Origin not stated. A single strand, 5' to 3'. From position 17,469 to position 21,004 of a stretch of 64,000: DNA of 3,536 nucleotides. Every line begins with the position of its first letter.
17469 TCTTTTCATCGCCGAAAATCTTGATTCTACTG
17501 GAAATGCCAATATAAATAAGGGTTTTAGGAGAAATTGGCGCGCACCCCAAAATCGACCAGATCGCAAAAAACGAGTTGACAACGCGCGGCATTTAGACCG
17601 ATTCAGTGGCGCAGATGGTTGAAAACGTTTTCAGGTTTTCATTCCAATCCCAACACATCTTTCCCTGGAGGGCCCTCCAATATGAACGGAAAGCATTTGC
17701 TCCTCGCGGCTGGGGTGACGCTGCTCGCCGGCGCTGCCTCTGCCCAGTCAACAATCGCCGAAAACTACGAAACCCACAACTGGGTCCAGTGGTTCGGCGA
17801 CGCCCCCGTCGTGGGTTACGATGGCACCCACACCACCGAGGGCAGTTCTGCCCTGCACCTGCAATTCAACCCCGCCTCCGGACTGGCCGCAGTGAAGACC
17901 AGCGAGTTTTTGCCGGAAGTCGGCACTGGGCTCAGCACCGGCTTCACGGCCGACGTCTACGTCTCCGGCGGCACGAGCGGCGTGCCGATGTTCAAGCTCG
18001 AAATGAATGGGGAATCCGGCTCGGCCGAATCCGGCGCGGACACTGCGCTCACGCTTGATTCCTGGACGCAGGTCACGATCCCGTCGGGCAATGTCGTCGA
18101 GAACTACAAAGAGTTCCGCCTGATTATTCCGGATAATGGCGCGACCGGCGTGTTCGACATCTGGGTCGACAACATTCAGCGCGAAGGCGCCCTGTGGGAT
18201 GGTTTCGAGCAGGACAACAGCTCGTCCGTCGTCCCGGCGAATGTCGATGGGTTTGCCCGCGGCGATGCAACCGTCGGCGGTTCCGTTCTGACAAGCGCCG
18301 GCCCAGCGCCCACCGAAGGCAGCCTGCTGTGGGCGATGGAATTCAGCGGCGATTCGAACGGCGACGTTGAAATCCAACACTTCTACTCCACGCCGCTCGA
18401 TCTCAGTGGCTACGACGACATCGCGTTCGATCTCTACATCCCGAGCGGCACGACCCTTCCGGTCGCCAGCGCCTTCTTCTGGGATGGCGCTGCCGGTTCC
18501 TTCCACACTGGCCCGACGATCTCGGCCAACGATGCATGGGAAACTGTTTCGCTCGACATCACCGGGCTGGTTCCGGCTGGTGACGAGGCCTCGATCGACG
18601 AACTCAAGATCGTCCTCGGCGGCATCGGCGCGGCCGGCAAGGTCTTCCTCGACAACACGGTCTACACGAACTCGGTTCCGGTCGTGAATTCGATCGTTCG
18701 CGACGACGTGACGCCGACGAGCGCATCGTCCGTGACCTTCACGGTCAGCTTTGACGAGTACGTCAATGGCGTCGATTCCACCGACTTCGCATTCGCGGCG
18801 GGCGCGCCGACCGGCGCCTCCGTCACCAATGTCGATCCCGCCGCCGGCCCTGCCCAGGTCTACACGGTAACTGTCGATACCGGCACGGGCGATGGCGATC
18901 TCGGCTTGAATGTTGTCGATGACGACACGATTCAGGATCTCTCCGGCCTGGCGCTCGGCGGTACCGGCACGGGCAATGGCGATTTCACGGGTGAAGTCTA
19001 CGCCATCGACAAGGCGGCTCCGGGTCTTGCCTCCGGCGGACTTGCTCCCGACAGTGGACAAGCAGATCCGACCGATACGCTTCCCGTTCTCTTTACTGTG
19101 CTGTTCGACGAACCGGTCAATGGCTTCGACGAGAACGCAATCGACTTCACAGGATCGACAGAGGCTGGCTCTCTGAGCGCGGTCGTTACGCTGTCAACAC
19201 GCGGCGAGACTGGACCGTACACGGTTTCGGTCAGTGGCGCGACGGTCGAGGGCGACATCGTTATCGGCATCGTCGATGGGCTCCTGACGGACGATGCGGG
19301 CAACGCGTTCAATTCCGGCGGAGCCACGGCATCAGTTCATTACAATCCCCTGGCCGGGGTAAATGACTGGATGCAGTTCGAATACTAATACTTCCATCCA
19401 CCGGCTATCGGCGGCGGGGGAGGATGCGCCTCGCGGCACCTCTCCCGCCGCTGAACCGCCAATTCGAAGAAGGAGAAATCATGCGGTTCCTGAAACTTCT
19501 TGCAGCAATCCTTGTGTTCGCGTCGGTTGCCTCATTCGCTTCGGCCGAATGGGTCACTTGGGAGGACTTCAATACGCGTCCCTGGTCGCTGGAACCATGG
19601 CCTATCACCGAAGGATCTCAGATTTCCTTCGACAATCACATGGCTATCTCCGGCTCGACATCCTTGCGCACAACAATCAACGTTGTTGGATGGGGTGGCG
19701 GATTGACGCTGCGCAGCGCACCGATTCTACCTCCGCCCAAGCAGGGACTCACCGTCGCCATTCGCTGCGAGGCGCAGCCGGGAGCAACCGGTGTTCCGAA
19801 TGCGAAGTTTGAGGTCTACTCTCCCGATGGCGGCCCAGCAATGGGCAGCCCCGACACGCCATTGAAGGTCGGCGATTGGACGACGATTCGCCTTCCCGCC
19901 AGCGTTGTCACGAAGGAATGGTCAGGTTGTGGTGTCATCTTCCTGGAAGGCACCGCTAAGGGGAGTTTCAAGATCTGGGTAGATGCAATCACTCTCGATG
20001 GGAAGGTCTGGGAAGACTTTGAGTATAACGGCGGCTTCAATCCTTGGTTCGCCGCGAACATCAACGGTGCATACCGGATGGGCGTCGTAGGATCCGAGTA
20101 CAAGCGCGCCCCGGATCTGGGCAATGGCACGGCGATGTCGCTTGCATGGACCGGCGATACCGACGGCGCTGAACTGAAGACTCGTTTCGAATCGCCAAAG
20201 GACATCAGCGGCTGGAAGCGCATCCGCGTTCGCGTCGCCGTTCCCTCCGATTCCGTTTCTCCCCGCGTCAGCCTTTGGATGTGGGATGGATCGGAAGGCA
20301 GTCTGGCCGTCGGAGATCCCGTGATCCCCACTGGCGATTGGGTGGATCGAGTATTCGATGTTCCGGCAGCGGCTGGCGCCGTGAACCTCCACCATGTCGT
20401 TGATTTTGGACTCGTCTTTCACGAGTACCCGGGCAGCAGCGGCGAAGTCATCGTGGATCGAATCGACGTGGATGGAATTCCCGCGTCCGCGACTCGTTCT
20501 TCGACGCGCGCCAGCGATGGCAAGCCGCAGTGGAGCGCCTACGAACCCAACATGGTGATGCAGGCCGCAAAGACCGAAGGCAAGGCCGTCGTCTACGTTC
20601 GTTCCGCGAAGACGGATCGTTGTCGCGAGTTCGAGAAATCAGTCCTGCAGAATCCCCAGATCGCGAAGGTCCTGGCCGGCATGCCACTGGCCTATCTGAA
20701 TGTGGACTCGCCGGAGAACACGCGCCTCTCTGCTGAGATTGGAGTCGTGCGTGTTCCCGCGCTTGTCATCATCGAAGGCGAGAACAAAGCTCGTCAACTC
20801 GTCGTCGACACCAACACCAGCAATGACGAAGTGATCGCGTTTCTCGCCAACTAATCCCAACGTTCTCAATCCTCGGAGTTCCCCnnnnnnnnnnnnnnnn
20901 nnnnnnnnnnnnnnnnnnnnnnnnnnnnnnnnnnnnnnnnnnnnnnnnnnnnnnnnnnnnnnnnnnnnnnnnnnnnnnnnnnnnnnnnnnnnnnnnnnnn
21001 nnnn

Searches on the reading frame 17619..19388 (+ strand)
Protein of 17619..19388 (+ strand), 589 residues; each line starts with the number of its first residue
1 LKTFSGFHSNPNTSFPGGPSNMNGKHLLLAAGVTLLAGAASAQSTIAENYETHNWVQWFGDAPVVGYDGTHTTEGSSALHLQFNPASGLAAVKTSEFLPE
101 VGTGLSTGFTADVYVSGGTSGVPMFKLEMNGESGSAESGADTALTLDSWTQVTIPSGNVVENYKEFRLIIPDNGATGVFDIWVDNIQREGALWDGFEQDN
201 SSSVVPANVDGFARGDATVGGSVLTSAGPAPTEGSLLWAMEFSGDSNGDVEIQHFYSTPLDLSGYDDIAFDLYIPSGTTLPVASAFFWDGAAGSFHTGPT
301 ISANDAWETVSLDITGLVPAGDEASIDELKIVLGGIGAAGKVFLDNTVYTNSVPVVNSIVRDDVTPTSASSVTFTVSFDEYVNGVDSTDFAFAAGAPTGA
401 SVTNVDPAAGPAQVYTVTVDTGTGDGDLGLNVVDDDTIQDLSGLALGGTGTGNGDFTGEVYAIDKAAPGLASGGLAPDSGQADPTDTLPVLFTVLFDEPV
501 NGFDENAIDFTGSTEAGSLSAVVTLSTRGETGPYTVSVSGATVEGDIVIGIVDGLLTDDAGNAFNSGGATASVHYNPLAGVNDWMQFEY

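Call 7: search_protein_families(library=pfam, proteins=[window:17619-19388:+], max_evalue=0.01)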
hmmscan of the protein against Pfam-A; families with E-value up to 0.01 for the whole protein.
window:17619-19388:+ (589 aa): 0 families

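Call 88: search_solved_structures(query=window:17682-19388:+, max_evalue=0.01)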
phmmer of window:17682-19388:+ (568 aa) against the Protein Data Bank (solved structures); distinct sequences matched with E-value up to 0.01: 0.

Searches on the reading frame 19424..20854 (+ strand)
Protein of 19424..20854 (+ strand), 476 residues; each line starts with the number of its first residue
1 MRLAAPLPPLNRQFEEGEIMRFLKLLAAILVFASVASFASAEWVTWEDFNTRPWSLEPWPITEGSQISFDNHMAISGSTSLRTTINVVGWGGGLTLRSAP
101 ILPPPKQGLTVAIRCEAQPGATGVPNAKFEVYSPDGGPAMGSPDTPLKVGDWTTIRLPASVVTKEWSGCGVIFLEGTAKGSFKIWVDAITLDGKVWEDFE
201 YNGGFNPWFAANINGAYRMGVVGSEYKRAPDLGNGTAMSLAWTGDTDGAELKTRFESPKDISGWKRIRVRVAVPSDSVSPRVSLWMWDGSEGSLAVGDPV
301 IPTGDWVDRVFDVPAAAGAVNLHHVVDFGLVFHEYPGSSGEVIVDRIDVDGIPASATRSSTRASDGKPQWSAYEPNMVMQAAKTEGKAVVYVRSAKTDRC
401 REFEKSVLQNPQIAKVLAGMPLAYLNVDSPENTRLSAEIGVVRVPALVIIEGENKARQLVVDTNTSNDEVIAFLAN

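Call 7: search_protein_families(library=pfam, proteins=[window:19424-20854:+], max_evalue=0.01)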
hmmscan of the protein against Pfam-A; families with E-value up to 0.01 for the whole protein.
window:19424-20854:+ (476 aa): 0 families

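Call 89: search_solved_structures(query=window:19424-20854:+, max_evalue=0.01)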
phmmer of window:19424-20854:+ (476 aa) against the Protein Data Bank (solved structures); distinct sequences matched with E-value up to 0.01: 5.
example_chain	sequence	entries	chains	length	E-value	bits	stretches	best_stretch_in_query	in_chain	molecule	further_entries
1uc7_A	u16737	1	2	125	0.0027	19.5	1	384-456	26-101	Thiol:disulfide interchange protein dsbD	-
2fwe_A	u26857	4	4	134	0.0032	19.3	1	384-456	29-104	Thiol:disulfide interchange protein dsbD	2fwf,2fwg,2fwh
4ip6_A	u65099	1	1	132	0.004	18.9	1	384-456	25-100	Thiol:disulfide interchange protein DsbD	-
4ip1_A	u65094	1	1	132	0.0042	18.9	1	384-456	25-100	Thiol:disulfide interchange protein DsbD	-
7aye_B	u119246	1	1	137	0.0049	18.7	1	385-456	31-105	Thiol:disulfide interchange protein DsbD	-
